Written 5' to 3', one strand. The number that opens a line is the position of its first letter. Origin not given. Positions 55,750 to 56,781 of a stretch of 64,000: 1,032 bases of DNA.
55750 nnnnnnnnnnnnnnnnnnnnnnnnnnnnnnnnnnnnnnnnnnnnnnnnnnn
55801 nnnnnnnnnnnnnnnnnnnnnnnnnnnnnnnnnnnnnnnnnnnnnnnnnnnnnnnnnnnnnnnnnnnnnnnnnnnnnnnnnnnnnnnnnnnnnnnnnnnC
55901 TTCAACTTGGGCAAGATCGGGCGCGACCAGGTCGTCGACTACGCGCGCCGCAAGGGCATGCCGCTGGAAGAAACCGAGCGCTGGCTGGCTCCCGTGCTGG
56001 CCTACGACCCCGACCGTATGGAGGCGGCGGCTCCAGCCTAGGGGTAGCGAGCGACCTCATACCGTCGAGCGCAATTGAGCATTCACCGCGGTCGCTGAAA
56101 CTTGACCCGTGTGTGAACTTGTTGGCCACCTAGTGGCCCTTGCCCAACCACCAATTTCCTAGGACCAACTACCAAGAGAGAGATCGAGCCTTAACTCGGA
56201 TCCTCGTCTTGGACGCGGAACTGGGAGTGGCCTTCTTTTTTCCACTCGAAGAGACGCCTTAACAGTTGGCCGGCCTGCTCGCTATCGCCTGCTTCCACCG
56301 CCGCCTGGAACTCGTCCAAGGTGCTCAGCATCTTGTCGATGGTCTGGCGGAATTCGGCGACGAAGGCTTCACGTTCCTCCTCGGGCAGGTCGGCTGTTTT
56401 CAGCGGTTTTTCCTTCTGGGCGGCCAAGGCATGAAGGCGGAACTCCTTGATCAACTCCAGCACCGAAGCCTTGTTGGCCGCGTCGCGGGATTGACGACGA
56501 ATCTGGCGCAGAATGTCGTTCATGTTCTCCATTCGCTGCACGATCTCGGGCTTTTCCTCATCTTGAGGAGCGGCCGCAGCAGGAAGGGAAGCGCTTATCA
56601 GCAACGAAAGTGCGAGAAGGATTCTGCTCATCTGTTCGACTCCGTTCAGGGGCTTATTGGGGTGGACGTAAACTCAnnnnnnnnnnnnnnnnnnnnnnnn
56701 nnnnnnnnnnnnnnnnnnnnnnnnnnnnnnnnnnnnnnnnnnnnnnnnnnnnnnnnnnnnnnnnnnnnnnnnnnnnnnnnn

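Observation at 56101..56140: Repeated 30- to 40-nt intergenic element with a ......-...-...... palindrome (second copy 62877..62916)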

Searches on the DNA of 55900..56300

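Call 8: search_rna_families(source=window, start=55900, end=56300, threshold=evalue, max_evalue=10)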
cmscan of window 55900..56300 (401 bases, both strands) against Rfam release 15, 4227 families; matches with E-value up to 10: 0.
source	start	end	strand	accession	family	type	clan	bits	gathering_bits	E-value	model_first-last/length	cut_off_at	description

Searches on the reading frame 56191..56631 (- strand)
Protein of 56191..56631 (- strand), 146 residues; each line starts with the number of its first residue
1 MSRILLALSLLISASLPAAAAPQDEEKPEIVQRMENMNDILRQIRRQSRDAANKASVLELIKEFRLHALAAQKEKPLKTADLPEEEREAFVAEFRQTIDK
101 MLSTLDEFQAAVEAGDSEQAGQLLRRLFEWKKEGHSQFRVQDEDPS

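Call 12: search_protein_families(library=pfam, proteins=[window:56191-56631:-])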
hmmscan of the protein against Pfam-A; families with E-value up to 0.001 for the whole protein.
window:56191-56631:- (146 aa): 1 family
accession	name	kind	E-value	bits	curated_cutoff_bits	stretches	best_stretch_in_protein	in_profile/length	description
PF07361.16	Cytochrom_B562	-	1.2e-15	58.3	30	1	31-139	3-102/102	Cytochrome b562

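Call 15: find_encoding_contigs(protein=window:56191-56631:-, flank=10000, max_places=10)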
Protein window:56191-56631:- (146 aa): 1 contig read that carries it; 1 place shown.
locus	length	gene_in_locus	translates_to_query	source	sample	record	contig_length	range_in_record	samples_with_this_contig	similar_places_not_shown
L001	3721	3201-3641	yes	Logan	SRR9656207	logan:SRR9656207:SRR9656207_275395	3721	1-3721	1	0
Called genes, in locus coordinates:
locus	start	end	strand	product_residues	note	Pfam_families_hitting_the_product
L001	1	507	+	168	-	?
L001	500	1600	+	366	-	-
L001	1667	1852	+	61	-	-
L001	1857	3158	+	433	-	PF00034:Cytochrom_C (weak), PF13442:Cytochrome_CBB3 (weak), PF07635:PSCyt1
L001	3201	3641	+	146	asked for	PF07361:Cytochrom_B562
